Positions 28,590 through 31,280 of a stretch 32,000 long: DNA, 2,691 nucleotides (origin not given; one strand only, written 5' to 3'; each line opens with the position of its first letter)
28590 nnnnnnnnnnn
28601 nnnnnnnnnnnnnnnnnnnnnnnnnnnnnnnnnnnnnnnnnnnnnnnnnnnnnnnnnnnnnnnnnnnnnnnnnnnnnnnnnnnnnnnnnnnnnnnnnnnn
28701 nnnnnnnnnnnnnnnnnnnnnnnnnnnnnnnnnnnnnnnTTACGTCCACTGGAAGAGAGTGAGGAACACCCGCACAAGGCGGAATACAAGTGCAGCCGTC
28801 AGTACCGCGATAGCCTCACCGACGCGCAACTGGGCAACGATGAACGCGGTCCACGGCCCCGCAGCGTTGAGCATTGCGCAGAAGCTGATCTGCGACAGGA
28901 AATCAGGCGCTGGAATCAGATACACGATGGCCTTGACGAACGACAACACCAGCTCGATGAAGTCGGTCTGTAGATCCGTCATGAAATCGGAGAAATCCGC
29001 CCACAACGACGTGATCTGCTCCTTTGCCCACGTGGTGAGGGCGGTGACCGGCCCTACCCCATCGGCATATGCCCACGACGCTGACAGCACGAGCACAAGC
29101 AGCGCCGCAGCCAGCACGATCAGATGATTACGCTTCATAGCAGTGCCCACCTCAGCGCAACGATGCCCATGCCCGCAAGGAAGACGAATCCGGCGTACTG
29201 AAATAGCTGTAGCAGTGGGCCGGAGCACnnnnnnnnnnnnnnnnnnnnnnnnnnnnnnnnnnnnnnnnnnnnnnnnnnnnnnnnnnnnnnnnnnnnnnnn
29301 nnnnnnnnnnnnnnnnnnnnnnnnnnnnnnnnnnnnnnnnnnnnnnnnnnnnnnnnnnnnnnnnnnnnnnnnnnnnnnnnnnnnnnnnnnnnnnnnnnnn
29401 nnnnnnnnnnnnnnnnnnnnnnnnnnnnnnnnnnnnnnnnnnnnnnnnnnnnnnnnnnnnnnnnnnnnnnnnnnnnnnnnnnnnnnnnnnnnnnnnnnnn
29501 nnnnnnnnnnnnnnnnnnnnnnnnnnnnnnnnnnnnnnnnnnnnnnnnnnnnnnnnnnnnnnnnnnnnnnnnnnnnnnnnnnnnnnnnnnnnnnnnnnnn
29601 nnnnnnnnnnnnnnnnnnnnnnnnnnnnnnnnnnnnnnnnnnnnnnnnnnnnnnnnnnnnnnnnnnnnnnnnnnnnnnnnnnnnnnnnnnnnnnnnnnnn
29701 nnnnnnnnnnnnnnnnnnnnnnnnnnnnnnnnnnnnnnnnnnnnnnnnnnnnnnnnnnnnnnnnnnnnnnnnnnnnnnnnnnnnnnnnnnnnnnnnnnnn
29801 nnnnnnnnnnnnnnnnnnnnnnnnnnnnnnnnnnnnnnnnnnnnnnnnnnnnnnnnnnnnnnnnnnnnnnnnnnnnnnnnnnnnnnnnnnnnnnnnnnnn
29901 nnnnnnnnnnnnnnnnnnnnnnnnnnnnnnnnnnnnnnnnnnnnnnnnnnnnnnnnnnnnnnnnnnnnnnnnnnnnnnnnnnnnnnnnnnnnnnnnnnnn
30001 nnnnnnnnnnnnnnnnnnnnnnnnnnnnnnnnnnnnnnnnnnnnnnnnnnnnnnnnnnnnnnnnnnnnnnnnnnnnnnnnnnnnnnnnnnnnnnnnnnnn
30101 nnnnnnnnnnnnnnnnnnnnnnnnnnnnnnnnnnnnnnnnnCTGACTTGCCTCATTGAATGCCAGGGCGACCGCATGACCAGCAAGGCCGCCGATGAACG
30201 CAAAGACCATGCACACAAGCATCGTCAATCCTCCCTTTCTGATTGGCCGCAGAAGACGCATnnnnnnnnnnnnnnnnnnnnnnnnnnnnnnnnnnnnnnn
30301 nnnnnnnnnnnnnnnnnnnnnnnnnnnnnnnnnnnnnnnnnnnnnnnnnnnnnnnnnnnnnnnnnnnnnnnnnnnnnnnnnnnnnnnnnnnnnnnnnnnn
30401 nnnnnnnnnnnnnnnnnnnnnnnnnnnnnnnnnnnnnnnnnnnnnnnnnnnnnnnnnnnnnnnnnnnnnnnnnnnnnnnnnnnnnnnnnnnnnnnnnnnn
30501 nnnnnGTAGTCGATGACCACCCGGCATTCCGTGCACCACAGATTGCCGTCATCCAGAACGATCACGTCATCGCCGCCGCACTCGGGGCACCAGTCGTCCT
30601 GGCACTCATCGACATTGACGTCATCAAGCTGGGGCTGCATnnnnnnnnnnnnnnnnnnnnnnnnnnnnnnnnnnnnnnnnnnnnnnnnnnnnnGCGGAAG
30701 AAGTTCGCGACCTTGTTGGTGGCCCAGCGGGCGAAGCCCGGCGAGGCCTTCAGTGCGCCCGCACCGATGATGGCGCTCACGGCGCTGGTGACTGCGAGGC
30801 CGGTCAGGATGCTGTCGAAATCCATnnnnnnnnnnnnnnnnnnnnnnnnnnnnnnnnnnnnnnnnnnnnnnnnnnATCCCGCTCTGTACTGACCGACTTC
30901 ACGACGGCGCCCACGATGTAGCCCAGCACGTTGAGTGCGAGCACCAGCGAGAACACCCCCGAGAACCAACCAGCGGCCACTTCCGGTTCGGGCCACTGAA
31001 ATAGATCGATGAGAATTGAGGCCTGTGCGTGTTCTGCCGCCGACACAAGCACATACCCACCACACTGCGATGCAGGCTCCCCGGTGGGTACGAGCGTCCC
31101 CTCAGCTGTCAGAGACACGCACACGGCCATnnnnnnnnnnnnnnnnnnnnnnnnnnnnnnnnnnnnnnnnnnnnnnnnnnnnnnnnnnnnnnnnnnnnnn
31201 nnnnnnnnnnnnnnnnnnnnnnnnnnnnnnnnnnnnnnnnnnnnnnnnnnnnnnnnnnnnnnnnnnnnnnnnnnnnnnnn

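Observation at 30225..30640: Coat-protein paralog whose basic DNA-binding tail is replaced by an acidic Cys-rich tail, paired with an acidic zinc-ribbon miniprotein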

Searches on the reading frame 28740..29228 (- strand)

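Call 13: search_protein_families(library=phrogs, proteins=[window:28740-29228:-], max_evalue=0.1)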
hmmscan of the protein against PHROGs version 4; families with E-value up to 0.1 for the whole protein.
window:28740-29228:- (162 aa): 1 family
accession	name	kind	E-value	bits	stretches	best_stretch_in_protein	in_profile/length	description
phrog_974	-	head and packaging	1.5e-23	84.7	1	58-161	6-107/107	minor head protein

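Call 14: search_protein_families(library=pfam, proteins=[window:28740-29228:-], max_evalue=1)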
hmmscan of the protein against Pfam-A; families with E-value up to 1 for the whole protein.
window:28740-29228:- (162 aa): 1 family
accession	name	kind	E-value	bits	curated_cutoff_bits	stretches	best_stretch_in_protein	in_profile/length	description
PF04956.18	TrbC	-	0.028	15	27.9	1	31-75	6-48/98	TrbC/VIRB2 pilin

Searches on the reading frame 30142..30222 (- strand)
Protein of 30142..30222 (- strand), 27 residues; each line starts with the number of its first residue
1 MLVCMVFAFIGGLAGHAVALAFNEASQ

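Call 87: search_protein_families(library=padloc, proteins=[window:30142-30222:-], max_evalue=0.1)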
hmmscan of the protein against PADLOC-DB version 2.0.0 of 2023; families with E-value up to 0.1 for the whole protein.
seq(27 aa): 0 families

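Call 88: search_protein_families(library=ncbifam, proteins=[window:30142-30222:-], max_evalue=0.1)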
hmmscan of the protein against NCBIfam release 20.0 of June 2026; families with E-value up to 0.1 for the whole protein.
seq(27 aa): 0 families

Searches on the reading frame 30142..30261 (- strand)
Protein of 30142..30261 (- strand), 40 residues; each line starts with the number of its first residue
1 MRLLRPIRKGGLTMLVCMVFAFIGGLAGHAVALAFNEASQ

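Call 13: search_protein_families(library=phrogs, proteins=[window:30142-30261:-], max_evalue=0.1)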
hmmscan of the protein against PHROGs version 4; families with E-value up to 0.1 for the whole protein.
seq(40 aa): 0 families

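Call 14: search_protein_families(library=pfam, proteins=[window:30142-30261:-], max_evalue=1)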
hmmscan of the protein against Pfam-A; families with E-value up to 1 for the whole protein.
seq(40 aa): 0 families

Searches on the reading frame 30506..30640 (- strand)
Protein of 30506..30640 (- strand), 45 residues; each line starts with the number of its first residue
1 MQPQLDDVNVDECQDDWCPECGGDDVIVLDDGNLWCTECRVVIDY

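Call 13: search_protein_families(library=phrogs, proteins=[window:30506-30640:-], max_evalue=0.1)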
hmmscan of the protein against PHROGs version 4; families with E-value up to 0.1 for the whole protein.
seq(45 aa): 4 families
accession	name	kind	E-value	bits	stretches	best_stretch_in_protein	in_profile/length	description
phrog_31963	-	unknown function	1e-29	103.2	1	1-45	1-45/45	-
phrog_13972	-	DNA, RNA and nucleotide metabolism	0.0021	19.2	1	10-41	34-68/75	DNA ligase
phrog_17149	-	unknown function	0.007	17.6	1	3-33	30-58/76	-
phrog_7051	-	unknown function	0.015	15.9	1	10-23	8-19/37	-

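Call 14: search_protein_families(library=pfam, proteins=[window:30506-30640:-], max_evalue=1)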
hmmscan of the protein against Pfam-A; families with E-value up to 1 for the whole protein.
seq(45 aa): 6 families
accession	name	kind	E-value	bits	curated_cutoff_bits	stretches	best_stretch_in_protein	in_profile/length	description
PF08271.17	Zn_Ribbon_TF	-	1.4e-05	25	29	1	18-44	3-30/43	TFIIB zinc-binding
PF11781.13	Zn_ribbon_RRN7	-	0.006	16.7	27.1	1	18-43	7-31/32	Zinc-finger of RNA-polymerase I-specific TFIIB, Rrn7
PF08792.16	A2L_zn_ribbon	-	0.076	13.2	22.9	1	18-39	6-27/33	A2L zinc ribbon domain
PF15777.11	Anti-TRAP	-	0.098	13.1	32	1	18-33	33-48/59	Tryptophan RNA-binding attenuator protein inhibitory protein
PF22109.2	Zn_ribbon_tTFIIB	-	0.18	12.2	28.6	1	18-43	12-39/40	Transcription factor IIB, zinc ribbon, Trypanosome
PF09723.15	Zn_ribbon_8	-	0.89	10.1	34.4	1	13-26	24-37/41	Zinc ribbon domain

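Call 17: find_homologous_proteins(query=window:30506-30640:-, max_evalue=0.01)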
Query seq(45 aa) (45 aa): 7 proteins with E <= 0.01 among 7 candidates.
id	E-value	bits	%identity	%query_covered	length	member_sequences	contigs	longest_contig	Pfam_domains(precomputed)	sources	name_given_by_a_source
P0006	1.6e-19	86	87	100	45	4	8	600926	-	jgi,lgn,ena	-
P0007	2.2e-19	86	87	100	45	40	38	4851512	-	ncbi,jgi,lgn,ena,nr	ncbi:hypothetical protein JAK62_04420 [Stenotrophomonas maltophilia]|jgi:hypothetical protein|nr:hyp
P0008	1.7e-18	83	84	100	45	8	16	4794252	-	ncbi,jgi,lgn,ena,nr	ncbi:TPA: hypothetical protein UN036_004389 [Stenotrophomonas maltophilia]|nr:hypothetical protein [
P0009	2.9e-18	82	84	100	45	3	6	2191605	-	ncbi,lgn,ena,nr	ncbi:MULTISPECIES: hypothetical protein [Stenotrophomonas maltophilia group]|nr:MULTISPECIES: hypoth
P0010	1.9e-17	79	80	100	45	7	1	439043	PF08271.18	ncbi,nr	ncbi:TPA: hypothetical protein QEL33_000281 [Stenotrophomonas maltophilia]|nr:hypothetical protein [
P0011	7.2e-17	78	82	100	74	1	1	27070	-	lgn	-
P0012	1.5e-16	77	78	100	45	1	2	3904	PF08271.18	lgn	-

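Call 22: search_dna_similar(query=window:30506-30640:-, collection=phages, mode=protein, max_evalue=1, max_rows=30)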
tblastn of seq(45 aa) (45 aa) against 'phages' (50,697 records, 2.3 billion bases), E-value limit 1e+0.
Records with a match: 2; places in all: 2; records where one place covers at least 80% of the query: 2.
Best place of each record, by identity: 80-90% 2.
By first word of the organism name: Stenotrophomonas 2.
By host as written in the record: Stenotrophomonas maltophilia Khak84 2.
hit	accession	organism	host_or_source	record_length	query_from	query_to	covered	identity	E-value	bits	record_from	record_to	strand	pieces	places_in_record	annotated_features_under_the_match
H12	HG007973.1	Stenotrophomonas phage SMA7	Stenotrophomonas maltophilia Khak84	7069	1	45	100%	86.7%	2e-18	81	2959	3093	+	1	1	hypothetical protein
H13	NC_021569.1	Stenotrophomonas phage SMA7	Stenotrophomonas maltophilia Khak84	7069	1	45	100%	86.7%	2e-18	81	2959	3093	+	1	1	hypothetical protein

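Call 61: search_solved_structures(query=A7, max_evalue=10, show_alignments=2)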
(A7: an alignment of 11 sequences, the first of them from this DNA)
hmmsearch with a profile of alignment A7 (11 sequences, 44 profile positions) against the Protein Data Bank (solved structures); distinct sequences matched with E-value up to 10: 20.
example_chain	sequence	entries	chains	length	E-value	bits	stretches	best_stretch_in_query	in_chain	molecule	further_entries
2jne_A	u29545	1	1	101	0.066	16.3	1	16-43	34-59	Hypothetical protein yfgJ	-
3cng_A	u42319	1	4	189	0.13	15.4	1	16-40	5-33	NUDIX hydrolase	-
7oqy_Y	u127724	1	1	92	0.23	14.6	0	16-39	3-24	DNA-directed RNA polymerase, subunit M (RpoM-2)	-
8grm_N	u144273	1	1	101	0.34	14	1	16-40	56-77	Ring1B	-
2h0d_B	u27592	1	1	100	0.39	13.8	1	16-40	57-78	Ubiquitin ligase protein RING2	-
7nd1_A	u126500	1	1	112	0.54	13.4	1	16-40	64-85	E3 ubiquitin-protein ligase RING2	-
1mey_C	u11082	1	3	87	0.6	13.2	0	17-21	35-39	CONSENSUS ZINC FINGER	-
4s3o_B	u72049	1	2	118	0.62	13.2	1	16-40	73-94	E3 ubiquitin-protein ligase RING2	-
3rpg_C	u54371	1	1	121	0.66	13.1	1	16-40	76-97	E3 ubiquitin-protein ligase RING2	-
2i13_A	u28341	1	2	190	0.88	12.7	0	17-21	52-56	Aart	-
3lcz_A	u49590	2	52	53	0.9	12.7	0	25-39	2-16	Inhibitor of TRAP, regulated by T-BOX (Trp) sequence RtpA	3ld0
2ckl_B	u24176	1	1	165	1.3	12.2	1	16-40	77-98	UBIQUITIN LIGASE PROTEIN RING2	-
3wwl_A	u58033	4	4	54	1.9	11.7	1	17-40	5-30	Alpha-aminoadipate carrier protein LysW | OrfF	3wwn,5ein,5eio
6yxe_A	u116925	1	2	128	2.5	11.2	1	15-43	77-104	E3 ubiquitin-protein ligase TRIM69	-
5sbg_C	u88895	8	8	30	3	11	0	16-43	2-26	METP, miniaturized rubredoxin | METP ARTIFICIAL PROTEIN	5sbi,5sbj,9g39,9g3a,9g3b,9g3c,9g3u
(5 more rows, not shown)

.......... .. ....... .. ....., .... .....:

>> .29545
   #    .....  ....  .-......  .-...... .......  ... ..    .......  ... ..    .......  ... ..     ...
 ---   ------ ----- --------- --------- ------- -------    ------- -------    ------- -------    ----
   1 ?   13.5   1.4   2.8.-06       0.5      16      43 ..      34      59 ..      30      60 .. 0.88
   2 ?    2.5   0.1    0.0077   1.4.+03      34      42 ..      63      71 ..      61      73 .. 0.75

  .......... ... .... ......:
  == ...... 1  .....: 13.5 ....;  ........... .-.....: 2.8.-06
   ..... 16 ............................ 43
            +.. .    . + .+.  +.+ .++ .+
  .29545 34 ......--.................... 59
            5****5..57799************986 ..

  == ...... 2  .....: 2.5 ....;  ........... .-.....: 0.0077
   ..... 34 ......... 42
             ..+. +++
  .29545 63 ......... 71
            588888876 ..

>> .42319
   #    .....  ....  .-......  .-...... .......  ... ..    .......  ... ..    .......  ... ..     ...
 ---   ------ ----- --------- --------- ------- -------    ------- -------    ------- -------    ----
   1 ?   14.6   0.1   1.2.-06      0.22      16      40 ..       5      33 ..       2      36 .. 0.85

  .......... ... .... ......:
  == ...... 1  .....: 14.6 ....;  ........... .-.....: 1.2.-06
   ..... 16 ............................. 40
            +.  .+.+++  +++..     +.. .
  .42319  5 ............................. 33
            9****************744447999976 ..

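Call 67: predict_structure(alignment_id=A6)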
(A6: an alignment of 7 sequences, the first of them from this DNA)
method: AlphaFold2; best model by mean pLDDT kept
length: 45 residues; sequences in the alignment: 7
mean_pLDDT: 74.0   pTM: 0.46
mean pLDDT of the five models: 74.0, 71.7, 71.4, 64.6, 63.2
residues with pLDDT >= 90: 4; 70-90: 25; 50-70: 7; < 50: 9
segments of 3 or more residues with pLDDT < 50: 1-7
pLDDT, mean of each block of 10 residues (from residue 1): 47 68 87 89 82
secondary structure, 60 per line:
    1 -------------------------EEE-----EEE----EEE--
elements in order: E26-28 E34-36 E41-43

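Call 70: fold_search(model_id=the predicted structure, library=pdb)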
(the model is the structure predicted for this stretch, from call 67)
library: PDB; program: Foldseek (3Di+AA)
matches with E <= 10: 294; with E <= 0.001: 0
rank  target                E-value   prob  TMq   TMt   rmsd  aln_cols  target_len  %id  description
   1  8bsi_Lq               4.0e-01  0.92  0.56  0.32   1.9        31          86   26  Giardia ribosome chimeric hybrid-like GDP+Pi bound state (B1) (released 2023-03-15)
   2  4v8p_BY               4.0e-01  0.90  0.51  0.24   1.1        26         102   35  T.thermophila 60S ribosomal subunit in complex with initiation factor 6. (released 2014-07-09)
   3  8d4a_A                4.3e-01  0.95  0.54  0.02   0.7        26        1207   35  Cas12a2 quaternary complex (released 2023-01-18)
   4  7m4m_B                4.3e-01  0.47  0.39  0.12   8.6        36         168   25  Crystal structure of RBR E3 ligase RNF216 with ubiquitin (released 2022-01-05)
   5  3cc2_Z                4.9e-01  0.89  0.56  0.37   1.8        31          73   32  The Refined Crystal Structure of the Haloarcula Marismortui Large Ribosomal Subunit at 2.4 Angstrom Resolution with rr (released 2008-05-20)
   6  8ppl_Is               4.9e-01  0.85  0.52  0.16   1.7        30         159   27  MERS-CoV Nsp1 bound to the human 43S pre-initiation complex (released 2023-10-18)
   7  8br8_Lq               5.3e-01  0.85  0.53  0.28   1.4        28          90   28  Giardia ribosome in POST-T state (A1) (released 2023-03-15)
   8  8brm_Lq               5.7e-01  0.89  0.53  0.28   1.1        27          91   30  Giardia ribosome in POST-T state, no E-site tRNA (A6) (released 2023-03-15)
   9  7m4o_A                6.1e-01  0.44  0.40  0.17   8.4        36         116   25  Crystal structure of phosphorylated RBR E3 ligase RNF216 in complex with K63-linked di-ubiquitin (released 2022-01-05)
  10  8tpu_Ah               6.6e-01  0.87  0.55  0.32   1.4        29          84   21  Subtomogram averaged consensus structure of the malarial 80S ribosome in Plasmodium falciparum-infected human erythro (released 2024-08-14)
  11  7pwg_p                7.1e-01  0.84  0.55  0.29   1.4        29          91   28  Cryo-EM structure of large subunit of Giardia lamblia ribosome at 2.7 A resolution (released 2022-04-20)
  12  1pft_MODEL_1_A        7.1e-01  0.77  0.52  0.48   1.4        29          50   31  N-TERMINAL DOMAIN OF TFIIB, NMR (released 1996-08-17)
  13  8ia0_Lp               7.1e-01  0.77  0.54  0.44   1.4        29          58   24  Cryo-EM structure of a Chaetomium thermophilum pre-60S ribosomal subunit - State Puf6 (released 2023-05-17)
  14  3u50                  7.7e-01  0.80  0.51  0.16   1.1        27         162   26  Crystal Structure of the Tetrahymena telomerase processivity factor Teb1 OB-C (released 2011-12-14)
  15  7bhp_Lp               7.7e-01  0.63  0.54  0.36   4.6        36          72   17  Cryo-EM structure of the human Ebp1 - 80S ribosome (released 2021-02-03)
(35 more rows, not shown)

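Call 87: search_protein_families(library=padloc, proteins=[window:30506-30640:-], max_evalue=0.1)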
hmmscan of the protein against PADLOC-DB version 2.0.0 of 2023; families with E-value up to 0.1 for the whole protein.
seq(45 aa): 0 families

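Call 88: search_protein_families(library=ncbifam, proteins=[window:30506-30640:-], max_evalue=0.1)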
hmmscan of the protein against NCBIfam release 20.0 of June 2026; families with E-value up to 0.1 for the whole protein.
seq(45 aa): 0 families

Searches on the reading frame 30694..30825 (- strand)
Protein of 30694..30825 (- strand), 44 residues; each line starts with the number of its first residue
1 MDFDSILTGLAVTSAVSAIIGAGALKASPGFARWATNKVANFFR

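Call 13: search_protein_families(library=phrogs, proteins=[window:30694-30825:-], max_evalue=0.1)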
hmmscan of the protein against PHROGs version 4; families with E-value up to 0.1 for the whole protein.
seq(44 aa): 4 families
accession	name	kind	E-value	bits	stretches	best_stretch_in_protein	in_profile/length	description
phrog_2621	-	unknown function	4e-20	72.6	1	3-44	1-42/42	-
phrog_29356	-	unknown function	1.4e-10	42.3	1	1-43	1-43/89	-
phrog_2186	-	head and packaging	3.6e-07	31.1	1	1-44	35-78/80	virion structural protein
phrog_31221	-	unknown function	0.027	15.7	1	6-23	9-26/57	-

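Call 14: search_protein_families(library=pfam, proteins=[window:30694-30825:-], max_evalue=1)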
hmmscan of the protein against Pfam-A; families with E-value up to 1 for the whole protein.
seq(44 aa): 1 family
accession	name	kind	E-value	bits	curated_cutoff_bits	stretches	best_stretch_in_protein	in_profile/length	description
PF25631.1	Inovirus_capsid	-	3.4e-19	68.8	27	1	3-43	1-41/41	Inovirus capsid protein family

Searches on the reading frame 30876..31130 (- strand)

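Call 13: search_protein_families(library=phrogs, proteins=[window:30876-31130:-], max_evalue=0.1)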
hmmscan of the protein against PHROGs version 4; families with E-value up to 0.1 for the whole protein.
seq(85 aa): 3 families
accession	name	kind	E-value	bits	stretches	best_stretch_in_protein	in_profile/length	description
phrog_969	-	unknown function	3e-22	79.8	1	1-81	1-77/79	-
phrog_2924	-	unknown function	8.2e-10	40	1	1-80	1-77/80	-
phrog_24899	-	unknown function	0.074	14.2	1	18-78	38-98/112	-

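Call 14: search_protein_families(library=pfam, proteins=[window:30876-31130:-], max_evalue=1)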
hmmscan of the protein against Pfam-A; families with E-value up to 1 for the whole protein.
seq(85 aa): 0 families

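Call 87: search_protein_families(library=padloc, proteins=[window:30876-31130:-], max_evalue=0.1)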
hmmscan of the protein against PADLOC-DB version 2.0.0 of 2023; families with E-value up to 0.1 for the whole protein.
seq(85 aa): 0 families

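Call 88: search_protein_families(library=ncbifam, proteins=[window:30876-31130:-], max_evalue=0.1)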
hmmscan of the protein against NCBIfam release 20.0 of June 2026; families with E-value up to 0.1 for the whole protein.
seq(85 aa): 0 families
